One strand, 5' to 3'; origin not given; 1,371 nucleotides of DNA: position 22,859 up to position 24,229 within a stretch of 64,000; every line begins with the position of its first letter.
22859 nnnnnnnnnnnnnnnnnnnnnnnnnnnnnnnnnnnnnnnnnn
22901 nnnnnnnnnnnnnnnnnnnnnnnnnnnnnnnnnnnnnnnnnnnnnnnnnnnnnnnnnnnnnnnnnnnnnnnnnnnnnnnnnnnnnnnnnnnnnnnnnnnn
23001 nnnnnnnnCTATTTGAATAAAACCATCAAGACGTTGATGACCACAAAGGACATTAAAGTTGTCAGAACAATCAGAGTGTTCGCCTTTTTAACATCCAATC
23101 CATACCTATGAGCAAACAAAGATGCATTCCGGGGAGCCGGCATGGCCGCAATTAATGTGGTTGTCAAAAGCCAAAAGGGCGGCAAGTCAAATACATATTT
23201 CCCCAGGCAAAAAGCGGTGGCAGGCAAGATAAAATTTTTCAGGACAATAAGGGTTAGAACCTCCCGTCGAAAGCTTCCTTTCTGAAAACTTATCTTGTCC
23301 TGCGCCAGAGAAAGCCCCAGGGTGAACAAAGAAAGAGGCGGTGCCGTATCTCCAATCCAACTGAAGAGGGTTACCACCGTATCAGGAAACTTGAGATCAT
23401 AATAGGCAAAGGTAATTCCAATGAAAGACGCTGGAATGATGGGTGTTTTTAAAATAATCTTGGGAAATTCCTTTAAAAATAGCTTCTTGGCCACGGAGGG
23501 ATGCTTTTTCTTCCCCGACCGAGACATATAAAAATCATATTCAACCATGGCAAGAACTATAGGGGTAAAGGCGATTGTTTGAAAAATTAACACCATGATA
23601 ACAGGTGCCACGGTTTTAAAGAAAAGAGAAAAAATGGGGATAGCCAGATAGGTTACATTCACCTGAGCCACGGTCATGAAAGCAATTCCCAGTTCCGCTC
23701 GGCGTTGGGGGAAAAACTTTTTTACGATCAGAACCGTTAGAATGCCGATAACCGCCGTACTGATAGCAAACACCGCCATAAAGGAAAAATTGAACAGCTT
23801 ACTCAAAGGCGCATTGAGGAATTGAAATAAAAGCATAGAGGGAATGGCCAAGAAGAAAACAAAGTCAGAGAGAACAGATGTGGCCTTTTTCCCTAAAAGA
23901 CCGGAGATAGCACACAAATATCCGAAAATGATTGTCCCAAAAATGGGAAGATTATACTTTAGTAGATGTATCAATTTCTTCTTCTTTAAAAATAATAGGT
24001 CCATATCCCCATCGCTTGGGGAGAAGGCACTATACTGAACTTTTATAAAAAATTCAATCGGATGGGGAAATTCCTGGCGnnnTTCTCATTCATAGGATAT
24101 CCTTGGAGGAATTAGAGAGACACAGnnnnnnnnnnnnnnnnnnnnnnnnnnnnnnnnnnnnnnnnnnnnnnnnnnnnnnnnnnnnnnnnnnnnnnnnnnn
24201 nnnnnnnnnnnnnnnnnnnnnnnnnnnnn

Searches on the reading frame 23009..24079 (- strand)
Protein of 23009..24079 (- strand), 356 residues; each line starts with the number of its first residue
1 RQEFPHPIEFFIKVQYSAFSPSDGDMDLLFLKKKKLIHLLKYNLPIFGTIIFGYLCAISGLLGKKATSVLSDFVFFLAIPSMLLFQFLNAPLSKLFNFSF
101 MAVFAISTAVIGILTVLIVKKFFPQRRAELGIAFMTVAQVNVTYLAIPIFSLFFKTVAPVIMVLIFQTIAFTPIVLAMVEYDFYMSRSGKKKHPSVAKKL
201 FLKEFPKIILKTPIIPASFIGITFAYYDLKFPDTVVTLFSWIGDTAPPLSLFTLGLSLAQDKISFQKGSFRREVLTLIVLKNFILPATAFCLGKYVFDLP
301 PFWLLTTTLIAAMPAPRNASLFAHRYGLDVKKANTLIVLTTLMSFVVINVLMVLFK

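Call 18: search_protein_families(library=pfam, proteins=[window:23009-24079:-], max_evalue=0.001)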
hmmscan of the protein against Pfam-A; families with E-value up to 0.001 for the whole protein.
window:23009-24079:- (356 aa): 1 family
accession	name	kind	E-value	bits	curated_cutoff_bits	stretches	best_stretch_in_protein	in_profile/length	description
PF03547.23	Mem_trans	-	3.5e-26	92.1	25.7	1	44-351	7-342/343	Membrane transport protein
